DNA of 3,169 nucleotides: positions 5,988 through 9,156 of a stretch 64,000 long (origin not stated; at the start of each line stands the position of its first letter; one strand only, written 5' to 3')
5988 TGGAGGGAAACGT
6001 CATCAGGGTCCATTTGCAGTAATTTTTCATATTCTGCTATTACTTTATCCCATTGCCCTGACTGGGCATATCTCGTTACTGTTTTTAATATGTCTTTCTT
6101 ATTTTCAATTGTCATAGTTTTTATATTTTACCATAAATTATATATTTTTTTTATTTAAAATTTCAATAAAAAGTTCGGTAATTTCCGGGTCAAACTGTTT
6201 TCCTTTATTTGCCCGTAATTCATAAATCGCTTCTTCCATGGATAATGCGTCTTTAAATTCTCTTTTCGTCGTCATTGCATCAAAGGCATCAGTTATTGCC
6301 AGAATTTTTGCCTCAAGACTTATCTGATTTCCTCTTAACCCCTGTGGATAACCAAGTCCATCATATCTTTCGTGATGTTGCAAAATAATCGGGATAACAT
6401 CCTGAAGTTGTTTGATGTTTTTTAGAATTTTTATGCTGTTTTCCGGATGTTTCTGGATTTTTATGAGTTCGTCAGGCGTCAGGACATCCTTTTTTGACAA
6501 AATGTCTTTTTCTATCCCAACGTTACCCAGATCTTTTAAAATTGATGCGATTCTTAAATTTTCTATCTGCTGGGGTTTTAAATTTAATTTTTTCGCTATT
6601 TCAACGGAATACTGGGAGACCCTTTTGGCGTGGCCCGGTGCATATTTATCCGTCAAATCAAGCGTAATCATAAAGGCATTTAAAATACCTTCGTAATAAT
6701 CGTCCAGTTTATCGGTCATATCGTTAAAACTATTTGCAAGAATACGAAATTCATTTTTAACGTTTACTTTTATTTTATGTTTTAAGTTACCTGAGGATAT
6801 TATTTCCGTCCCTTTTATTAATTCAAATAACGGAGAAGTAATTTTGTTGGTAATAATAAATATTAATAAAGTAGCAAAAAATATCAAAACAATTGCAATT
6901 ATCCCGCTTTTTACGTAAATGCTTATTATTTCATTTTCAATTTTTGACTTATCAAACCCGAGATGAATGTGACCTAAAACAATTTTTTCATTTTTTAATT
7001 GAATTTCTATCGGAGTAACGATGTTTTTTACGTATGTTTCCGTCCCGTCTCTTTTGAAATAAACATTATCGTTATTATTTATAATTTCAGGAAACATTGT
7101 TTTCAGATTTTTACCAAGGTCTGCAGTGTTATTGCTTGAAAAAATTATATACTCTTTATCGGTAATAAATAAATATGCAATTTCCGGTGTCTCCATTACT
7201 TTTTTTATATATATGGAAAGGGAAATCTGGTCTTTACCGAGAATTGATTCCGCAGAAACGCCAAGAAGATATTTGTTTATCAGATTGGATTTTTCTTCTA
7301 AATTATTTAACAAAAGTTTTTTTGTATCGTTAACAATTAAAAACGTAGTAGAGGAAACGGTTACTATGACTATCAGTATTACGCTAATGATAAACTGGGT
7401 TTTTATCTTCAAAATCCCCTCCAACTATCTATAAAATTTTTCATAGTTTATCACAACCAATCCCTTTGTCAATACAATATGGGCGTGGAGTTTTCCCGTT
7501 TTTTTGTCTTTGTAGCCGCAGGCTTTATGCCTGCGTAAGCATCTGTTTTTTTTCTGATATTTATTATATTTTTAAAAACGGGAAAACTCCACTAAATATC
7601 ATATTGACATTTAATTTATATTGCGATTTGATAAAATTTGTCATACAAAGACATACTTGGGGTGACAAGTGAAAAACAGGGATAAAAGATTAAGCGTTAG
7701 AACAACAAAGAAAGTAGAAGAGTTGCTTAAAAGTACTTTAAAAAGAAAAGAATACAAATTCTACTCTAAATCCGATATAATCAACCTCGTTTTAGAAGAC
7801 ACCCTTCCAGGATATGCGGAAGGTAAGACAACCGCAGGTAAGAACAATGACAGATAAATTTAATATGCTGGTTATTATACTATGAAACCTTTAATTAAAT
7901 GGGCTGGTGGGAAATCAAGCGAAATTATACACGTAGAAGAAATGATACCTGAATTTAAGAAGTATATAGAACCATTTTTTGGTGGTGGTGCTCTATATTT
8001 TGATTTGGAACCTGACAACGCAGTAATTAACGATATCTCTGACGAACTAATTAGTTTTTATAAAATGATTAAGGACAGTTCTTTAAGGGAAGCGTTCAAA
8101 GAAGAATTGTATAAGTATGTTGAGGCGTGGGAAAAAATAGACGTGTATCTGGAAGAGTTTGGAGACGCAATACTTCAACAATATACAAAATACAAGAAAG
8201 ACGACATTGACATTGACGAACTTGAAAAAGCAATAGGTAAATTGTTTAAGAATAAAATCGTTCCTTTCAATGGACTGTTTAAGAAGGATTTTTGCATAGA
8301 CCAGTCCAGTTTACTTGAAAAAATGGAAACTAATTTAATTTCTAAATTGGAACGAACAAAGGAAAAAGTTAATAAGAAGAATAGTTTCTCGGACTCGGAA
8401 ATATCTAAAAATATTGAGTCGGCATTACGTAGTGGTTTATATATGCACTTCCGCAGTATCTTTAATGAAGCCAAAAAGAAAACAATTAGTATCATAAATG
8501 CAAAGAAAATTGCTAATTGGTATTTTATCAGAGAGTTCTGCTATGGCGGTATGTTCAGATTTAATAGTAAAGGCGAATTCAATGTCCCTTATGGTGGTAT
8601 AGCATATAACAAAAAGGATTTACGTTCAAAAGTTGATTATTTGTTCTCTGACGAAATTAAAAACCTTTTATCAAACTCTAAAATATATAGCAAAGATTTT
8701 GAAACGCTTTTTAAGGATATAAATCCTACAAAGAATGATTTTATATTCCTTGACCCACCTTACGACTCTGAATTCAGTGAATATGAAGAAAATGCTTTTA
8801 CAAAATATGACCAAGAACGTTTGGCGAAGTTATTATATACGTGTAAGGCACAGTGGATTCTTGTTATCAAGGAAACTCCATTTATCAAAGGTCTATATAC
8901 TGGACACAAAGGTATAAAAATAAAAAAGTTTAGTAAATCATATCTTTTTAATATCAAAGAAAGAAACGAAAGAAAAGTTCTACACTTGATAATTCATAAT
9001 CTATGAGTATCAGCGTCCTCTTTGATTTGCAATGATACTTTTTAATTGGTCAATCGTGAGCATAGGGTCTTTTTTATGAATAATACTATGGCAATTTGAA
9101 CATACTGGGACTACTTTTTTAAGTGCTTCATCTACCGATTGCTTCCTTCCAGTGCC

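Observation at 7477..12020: A ~4.5-kb insertion bounded by perfect 19-bp inverted repeats and an 8-bp target duplication, carrying an R-M-like module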

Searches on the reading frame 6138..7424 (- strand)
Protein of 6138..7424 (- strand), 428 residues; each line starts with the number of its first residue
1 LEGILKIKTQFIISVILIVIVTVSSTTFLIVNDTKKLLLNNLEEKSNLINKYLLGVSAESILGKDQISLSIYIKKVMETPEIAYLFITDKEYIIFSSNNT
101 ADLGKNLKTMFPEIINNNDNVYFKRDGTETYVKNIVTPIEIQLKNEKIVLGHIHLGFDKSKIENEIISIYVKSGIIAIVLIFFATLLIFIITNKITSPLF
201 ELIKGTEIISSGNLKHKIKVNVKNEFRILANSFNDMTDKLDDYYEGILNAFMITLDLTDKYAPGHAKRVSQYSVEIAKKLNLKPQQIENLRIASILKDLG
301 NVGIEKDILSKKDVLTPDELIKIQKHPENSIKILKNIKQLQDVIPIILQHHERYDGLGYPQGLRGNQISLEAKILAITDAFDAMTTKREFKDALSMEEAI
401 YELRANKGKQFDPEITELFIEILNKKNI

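Call 6: search_protein_families(library=pfam, proteins=[window:6138-7424:-], max_evalue=0.01)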
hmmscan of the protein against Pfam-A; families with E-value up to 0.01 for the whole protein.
window:6138-7424:- (428 aa): 5 families
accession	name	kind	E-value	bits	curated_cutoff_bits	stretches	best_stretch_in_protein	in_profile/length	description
PF13487.12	HD_5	-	1.6e-40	139.1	27.2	1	255-415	7-170/170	HD domain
PF01966.28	HD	-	1.6e-14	54.6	22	1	265-384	4-116/116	HD domain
PF00672.30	HAMP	-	7.8e-10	39.4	25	1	191-241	2-52/53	HAMP domain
PF17203.10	sCache_3_2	-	3.3e-07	30.9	28.4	1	56-168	24-137/140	Single cache domain 3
PF18947.5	HAMP_2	-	0.005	17.2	24.3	0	194-240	19-65/67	HAMP domain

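Call 8: find_encoding_contigs(protein=window:6138-7424:-, flank=10000, max_places=10)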
Protein window:6138-7424:- (428 aa): no gene with exactly this product is on record in the collection.

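Call 25: find_homologous_proteins(query=window:6138-7424:-, max_evalue=1e-60)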
Query window:6138-7424:- (428 aa): 54 proteins with E <= 1e-60 among 8000 candidates.
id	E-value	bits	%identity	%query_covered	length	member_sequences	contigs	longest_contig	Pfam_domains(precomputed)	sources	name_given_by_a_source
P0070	1.2e-262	889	100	99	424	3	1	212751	PF00672.31,PF13487.13,PF01966.29,PF17203.11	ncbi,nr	ncbi:MAG: HD domain-containing protein [Candidatus Goldbacteria bacterium]|nr:HD domain-containing p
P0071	5.8e-210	715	78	99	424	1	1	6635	PF00672.31,PF13487.13,PF01966.29,PF17203.11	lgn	-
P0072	6.0e-209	712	78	94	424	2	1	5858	PF00672.31,PF13487.13,PF01966.29,PF17203.11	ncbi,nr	ncbi:MAG: HD domain-containing protein [Candidatus Goldbacteria bacterium]|nr:HD domain-containing p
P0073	2.0e-202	691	75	100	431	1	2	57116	PF00672.31,PF13487.13,PF01966.29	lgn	-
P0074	1.1e-195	668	73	100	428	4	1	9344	PF00672.31,PF13487.13,PF01966.29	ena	-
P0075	8.5e-153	527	81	69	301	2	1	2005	PF00672.31,PF13487.13,PF01966.29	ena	-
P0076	6.0e-151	521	56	99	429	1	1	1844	PF00672.31,PF13487.13,PF01966.29,PF17203.11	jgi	jgi:methyl-accepting chemotaxis protein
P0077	6.0e-151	521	57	99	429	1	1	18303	PF00672.31,PF13487.13,PF01966.29,PF17203.11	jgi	jgi:HAMP domain-containing protein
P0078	2.1e-146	506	54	99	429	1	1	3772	PF00672.31,PF13487.13,PF01966.29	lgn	-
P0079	2.3e-145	503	55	98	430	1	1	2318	PF00672.31,PF13487.13,PF01966.29,PF17203.11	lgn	-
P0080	3.1e-145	502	53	100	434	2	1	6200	PF00672.31,PF13487.13,PF01966.29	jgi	jgi:HAMP domain-containing protein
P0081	1.5e-143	497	53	99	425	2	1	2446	PF00672.31,PF13487.13,PF01966.29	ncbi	-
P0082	1.9e-143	497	54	99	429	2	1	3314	PF00672.31,PF13487.13,PF01966.29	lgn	-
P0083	1.5e-142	494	54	98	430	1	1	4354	PF00672.31,PF13487.13,PF01966.29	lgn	-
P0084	9.3e-142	491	55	99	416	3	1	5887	PF00672.31,PF13487.13,PF01966.29,PF17203.11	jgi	jgi:HD-GYP domain-containing protein (c-di-GMP phosphodiesterase class II)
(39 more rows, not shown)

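Call 26: find_encoding_contigs(protein=P0070, flank=10000, max_places=6)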
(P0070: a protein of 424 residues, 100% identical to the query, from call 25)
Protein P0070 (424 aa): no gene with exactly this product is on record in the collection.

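Call 27: find_encoding_contigs(protein=P0073, flank=10000, max_places=4)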
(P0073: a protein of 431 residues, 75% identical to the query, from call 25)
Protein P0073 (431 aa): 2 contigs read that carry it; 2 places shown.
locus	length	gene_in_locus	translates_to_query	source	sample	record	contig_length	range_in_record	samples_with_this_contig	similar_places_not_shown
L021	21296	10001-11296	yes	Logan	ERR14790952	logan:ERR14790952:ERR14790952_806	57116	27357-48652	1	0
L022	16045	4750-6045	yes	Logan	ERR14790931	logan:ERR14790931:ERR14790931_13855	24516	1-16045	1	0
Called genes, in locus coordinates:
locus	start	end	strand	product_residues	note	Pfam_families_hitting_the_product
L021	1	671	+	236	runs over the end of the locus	PF02527:GidB, PF13847:Methyltransf_31 (weak)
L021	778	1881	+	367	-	PF02463:SMC_N, PF13175:AAA_15 (weak), PF13476:AAA_23, PF13304:AAA_21 (faint)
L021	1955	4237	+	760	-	PF13860:FlgD_ig (weak), PF00691:OmpA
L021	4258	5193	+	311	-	PF02517:Rce1-like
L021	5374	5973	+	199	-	PF01025:GrpE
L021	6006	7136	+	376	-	PF00226:DnaJ, PF01556:DnaJ_C, PF00684:DnaJ_CXXCXGXG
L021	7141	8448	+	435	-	PF00890:FAD_binding_2, PF01266:DAO, PF01494:FAD_binding_3 (weak), PF01946:Thi4, PF03486:HI0933_like, PF07992:Pyr_redox_2 (weak), PF12831:FAD_oxidored, PF26311:ETF-QO_FixC_C, +4 more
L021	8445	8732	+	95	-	PF05187:Fer4_ETF_QO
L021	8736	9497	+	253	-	PF03309:Pan_kinase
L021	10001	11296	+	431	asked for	PF00672:HAMP, PF13487:HD_5, PF01966:HD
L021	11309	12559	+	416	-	PF12895:ANAPC3 (faint), PF13428:TPR_14 (faint), PF13432:TPR_16 (faint), PF00515:TPR_1 (faint), PF07719:TPR_2 (faint), PF13176:TPR_7 (faint), PF13181:TPR_8 (faint), PF13414:TPR_11 (weak), +4 more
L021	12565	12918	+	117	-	-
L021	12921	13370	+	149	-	-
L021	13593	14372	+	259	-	PF07719:TPR_2 (faint), PF13414:TPR_11 (weak), PF14559:TPR_19 (weak), PF00515:TPR_1 (weak), PF18935:DUF5683 (weak)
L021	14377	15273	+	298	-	-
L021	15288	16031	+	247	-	PF20260:PUA_4, PF04452:Methyltrans_RNA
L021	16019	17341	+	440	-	PF01523:PmbA_TldD_1st (faint), PF19290:PmbA_TldD_2nd (weak), PF19289:PmbA_TldD_3rd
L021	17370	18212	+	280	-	PF08501:Shikimate_dh_N, PF18317:SDH_C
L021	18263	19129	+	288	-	-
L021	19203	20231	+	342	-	PF01259:SAICAR_synt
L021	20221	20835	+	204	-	PF13489:Methyltransf_23, PF07021:MetW, PF13847:Methyltransf_31, PF08241:Methyltransf_11, PF08242:Methyltransf_12, PF13649:Methyltransf_25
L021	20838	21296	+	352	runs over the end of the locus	PF01321:Creatinase_N, PF00557:Peptidase_M24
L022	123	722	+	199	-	PF01025:GrpE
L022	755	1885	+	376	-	PF00226:DnaJ, PF01556:DnaJ_C, PF00684:DnaJ_CXXCXGXG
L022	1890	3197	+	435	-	PF00890:FAD_binding_2, PF01266:DAO, PF01494:FAD_binding_3 (weak), PF01946:Thi4, PF03486:HI0933_like, PF07992:Pyr_redox_2 (weak), PF12831:FAD_oxidored, PF26311:ETF-QO_FixC_C, +4 more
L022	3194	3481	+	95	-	PF05187:Fer4_ETF_QO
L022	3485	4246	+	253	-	PF03309:Pan_kinase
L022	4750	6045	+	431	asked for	PF00672:HAMP, PF13487:HD_5, PF01966:HD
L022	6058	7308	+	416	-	PF12895:ANAPC3 (faint), PF13428:TPR_14 (faint), PF13432:TPR_16 (faint), PF00515:TPR_1 (faint), PF07719:TPR_2 (faint), PF13176:TPR_7 (faint), PF13181:TPR_8 (faint), PF13414:TPR_11 (weak), +4 more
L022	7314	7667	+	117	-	-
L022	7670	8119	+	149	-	-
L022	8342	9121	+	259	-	PF07719:TPR_2 (faint), PF13414:TPR_11 (weak), PF14559:TPR_19 (weak), PF00515:TPR_1 (weak), PF18935:DUF5683 (weak)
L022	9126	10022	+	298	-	-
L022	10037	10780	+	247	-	PF20260:PUA_4, PF04452:Methyltrans_RNA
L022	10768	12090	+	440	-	PF01523:PmbA_TldD_1st (faint), PF19290:PmbA_TldD_2nd (weak), PF19289:PmbA_TldD_3rd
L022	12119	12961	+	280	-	PF08501:Shikimate_dh_N, PF18317:SDH_C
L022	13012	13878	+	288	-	-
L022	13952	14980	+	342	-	PF01259:SAICAR_synt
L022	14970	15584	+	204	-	PF13489:Methyltransf_23, PF07021:MetW, PF13847:Methyltransf_31, PF08241:Methyltransf_11, PF08242:Methyltransf_12, PF13649:Methyltransf_25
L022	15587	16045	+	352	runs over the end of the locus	PF01321:Creatinase_N, PF00557:Peptidase_M24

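Call 28: find_encoding_contigs(protein=P0071, flank=10000, max_places=4)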
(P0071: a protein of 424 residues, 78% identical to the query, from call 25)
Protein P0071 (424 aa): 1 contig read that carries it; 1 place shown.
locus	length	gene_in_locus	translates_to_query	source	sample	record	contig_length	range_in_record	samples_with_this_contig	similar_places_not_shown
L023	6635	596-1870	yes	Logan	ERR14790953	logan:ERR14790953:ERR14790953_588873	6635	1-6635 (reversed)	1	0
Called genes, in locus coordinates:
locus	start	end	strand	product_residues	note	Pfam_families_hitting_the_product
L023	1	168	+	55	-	?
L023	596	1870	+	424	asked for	PF17203:sCache_3_2, PF00672:HAMP, PF13487:HD_5, PF01966:HD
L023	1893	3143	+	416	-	PF03704:BTAD (faint), PF12895:ANAPC3 (faint), PF13428:TPR_14 (faint), PF13432:TPR_16 (faint), PF23914:TPR_CcmH_CycH (faint), PF00515:TPR_1 (faint), PF07719:TPR_2 (faint), PF13414:TPR_11 (weak), +5 more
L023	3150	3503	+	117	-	-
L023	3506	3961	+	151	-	-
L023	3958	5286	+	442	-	PF13598:DUF4139 (weak)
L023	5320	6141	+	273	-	PF07719:TPR_2 (faint), PF13181:TPR_8 (faint), PF13414:TPR_11 (weak), PF14559:TPR_19 (weak), PF00515:TPR_1 (weak), PF18935:DUF5683 (weak)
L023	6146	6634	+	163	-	?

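Call 52: search_protein_families(library=pfam, proteins=[L032:5429-5908:+, L032:5905-6423:-, P0150], max_evalue=5)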
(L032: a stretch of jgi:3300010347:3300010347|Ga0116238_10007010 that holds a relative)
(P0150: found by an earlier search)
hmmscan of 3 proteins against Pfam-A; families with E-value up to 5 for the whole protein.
L032:5429-5908:+ (159 aa): 0 families

L032:5905-6423:- (172 aa): 0 families

P0150 (379 aa): 1 family
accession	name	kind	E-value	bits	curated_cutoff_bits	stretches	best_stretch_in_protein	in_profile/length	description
PF01609.27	DDE_Tnp_1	-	3.4e-13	50.2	23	1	132-303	63-194/200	Transposase DDE domain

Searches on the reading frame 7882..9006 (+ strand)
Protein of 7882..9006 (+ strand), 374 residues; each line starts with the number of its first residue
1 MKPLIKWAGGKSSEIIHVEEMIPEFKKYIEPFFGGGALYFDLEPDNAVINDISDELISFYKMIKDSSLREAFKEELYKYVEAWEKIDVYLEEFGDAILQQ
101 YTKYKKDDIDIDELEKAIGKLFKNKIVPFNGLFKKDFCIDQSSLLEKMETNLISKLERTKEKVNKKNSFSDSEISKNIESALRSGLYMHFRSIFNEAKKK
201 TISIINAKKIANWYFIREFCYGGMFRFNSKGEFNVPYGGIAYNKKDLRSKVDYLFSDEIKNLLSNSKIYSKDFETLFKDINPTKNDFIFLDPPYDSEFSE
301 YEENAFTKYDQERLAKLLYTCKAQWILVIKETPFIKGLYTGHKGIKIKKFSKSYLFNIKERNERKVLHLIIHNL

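Call 6: search_protein_families(library=pfam, proteins=[window:7882-9006:+], max_evalue=0.01)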
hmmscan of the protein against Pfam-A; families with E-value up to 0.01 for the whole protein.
window:7882-9006:+ (374 aa): 1 family
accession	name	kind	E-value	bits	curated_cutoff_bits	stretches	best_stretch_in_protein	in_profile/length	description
PF02086.21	MethyltransfD12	-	2.7e-36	126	22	2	162-348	64-248/253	D12 class N6 adenine-specific DNA methyltransferase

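Call 9: find_encoding_contigs(protein=window:7882-9006:+, flank=10000, max_places=10)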
Protein window:7882-9006:+ (374 aa): no gene with exactly this product is on record in the collection.

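Call 31: search_protein_families(library=ncbifam, proteins=[window:7882-9006:+], max_evalue=0.01)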
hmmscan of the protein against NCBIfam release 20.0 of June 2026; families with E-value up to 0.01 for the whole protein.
window:7882-9006:+ (374 aa): 2 families
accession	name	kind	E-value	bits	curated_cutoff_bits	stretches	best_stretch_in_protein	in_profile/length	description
TIGR00571.1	dam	subfamily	6.7e-53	180.1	114.85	2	111-373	15-267/267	Dam family site-specific DNA-(adenine-N6)-methyltransferase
NF008152.0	PRK10904.1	equivalog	1.3e-22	80.4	441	2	144-344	51-242/271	adenine-specific DNA-methyltransferase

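Call 32: search_protein_families(library=padloc, proteins=[window:7882-9006:+], max_evalue=0.01)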
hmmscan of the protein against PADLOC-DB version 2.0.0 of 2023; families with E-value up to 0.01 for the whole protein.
window:7882-9006:+ (374 aa): 17 families
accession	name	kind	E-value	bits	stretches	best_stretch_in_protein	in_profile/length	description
PDLC03294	MTase_II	-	2.1e-60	202.7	2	141-373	49-270/272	Type II methyltransferase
PDLC03349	MTase_II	-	8.5e-41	138.2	1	4-371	8-355/374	Type II methyltransferase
PDLC03729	oMTase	-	4.6e-38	129.3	2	141-363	48-260/275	orphan methyltransferase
PDLC03735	oMTase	-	6e-38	128.9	2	196-347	106-258/284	orphan methyltransferase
PDLC03266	MTase_II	-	2.4e-29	100.6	2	207-319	117-227/285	Type II methyltransferase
PDLC03261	MTase_II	-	6.8e-28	95.3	2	2-67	25-91/643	Type II methyltransferase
PDLC03247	MTase_II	-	5.4e-26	89.5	2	2-173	3-163/282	Type II methyltransferase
PDLC03383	MTase_II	-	2.8e-21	74.2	2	138-323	74-251/318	Type II methyltransferase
PDLC03264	MTase_II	-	3.7e-21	73.7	2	208-328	115-234/306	Type II methyltransferase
PDLC03344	MTase_II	-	7.5e-17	59.6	2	1-66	3-69/154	Type II methyltransferase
PDLC04018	PD-Lambda-5_B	-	2.9e-15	54.3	2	241-355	148-256/291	-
PDLC03253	MTase_II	-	1.4e-12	45.9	1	1-66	3-69/253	Type II methyltransferase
PDLC03358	MTase_II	-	1.1e-11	42.6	1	241-359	149-262/301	Type II methyltransferase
PDLC03717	oMTase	-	2.4e-09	35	2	3-68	4-73/285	orphan methyltransferase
PDLC03244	MTase_II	-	5.7e-09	33.5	1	4-67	30-94/295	Type II methyltransferase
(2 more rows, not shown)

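Call 51: list_cluster_members(proteins=[L032:5429-5908:+, L032:5905-6423:-, L032:6398-7876:+, L032:7882-8322:+, window:7882-9006:+, window:7669-7857:+])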
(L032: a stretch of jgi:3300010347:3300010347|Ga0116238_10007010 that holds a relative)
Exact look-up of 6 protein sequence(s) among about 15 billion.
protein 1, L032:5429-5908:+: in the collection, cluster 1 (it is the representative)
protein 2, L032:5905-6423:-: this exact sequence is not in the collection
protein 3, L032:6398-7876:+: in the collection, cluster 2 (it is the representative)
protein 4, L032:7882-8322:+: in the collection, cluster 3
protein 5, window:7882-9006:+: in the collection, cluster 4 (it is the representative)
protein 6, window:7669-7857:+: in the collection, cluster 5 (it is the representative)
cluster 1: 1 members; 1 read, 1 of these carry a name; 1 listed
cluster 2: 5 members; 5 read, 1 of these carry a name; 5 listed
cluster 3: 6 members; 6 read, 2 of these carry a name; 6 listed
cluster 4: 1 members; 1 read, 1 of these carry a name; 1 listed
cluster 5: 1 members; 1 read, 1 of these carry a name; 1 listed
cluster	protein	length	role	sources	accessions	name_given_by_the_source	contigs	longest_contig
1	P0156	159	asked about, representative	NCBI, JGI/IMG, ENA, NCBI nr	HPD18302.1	MAG TPA: hypothetical protein PLF61_01420 [Candidatus Goldiibacteriota bacterium] | hypothetical protein [Candidatus Goldiibacteriota bacterium]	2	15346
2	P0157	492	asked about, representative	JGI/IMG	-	-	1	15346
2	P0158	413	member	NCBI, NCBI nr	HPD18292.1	MAG TPA: radical SAM protein, partial [Candidatus Goldiibacteriota bacterium] | radical SAM protein [Candidatus Goldiibacteriota bacterium]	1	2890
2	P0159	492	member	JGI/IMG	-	-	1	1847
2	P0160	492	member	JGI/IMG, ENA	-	-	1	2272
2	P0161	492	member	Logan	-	-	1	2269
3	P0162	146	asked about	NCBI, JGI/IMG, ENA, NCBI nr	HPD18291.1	MAG TPA: pyridoxamine 5'-phosphate oxidase family protein [Candidatus Goldiibacteriota ... | pyridoxamine 5'-phosphate oxidase family protein [Candidatus Goldiibacteriota bacterium]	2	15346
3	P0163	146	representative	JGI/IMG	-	-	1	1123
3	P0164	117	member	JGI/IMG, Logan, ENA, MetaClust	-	\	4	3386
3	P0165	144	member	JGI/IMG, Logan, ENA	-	-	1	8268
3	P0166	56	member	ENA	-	-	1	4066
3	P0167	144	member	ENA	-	-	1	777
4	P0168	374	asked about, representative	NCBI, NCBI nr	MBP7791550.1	MAG: DNA adenine methylase [Candidatus Goldbacteria bacterium] | DNA adenine methylase [Candidatus Goldiibacteriota bacterium]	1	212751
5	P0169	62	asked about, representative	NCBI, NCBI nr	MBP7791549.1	MAG: hypothetical protein KA120_00605 [Candidatus Goldbacteria bacterium] | hypothetical protein [Candidatus Goldiibacteriota bacterium]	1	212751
